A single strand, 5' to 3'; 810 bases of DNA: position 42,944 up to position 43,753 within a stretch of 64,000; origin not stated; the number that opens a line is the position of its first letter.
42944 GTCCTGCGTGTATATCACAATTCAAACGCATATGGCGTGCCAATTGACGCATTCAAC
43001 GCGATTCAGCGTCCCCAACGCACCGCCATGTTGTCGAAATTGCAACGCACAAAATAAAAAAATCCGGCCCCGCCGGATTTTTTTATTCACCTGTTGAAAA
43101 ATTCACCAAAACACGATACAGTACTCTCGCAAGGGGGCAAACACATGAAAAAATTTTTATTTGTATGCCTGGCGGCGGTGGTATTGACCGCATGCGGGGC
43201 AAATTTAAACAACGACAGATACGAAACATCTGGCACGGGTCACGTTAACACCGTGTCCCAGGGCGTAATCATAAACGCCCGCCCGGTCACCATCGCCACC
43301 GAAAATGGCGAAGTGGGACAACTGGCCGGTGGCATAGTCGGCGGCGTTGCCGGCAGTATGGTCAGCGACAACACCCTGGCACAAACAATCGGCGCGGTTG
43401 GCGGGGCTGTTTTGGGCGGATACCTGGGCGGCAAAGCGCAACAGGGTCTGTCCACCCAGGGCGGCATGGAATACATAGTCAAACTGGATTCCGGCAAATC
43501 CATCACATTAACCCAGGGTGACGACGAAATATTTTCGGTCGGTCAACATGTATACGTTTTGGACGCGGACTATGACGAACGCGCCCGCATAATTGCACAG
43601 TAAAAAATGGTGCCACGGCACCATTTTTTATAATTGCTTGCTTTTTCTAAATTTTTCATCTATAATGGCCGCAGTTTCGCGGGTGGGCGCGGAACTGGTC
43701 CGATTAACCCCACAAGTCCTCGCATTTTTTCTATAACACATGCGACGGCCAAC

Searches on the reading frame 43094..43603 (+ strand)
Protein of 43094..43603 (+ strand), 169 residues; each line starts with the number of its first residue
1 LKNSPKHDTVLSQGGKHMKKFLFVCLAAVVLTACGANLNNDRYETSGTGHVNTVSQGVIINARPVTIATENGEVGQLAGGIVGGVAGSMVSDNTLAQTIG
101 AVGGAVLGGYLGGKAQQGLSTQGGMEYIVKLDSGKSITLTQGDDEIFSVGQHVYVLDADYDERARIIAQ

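Call 23: search_protein_families(library=pfam, proteins=[window:43094-43603:+], max_evalue=0.00001)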
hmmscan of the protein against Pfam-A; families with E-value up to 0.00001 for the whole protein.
window:43094-43603:+ (169 aa): 1 family
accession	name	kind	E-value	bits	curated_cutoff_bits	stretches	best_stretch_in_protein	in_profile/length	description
PF05433.20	Rick_17kDa_Anti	-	3.1e-07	30.6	24.2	1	75-115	2-42/43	Glycine zipper 2TM domain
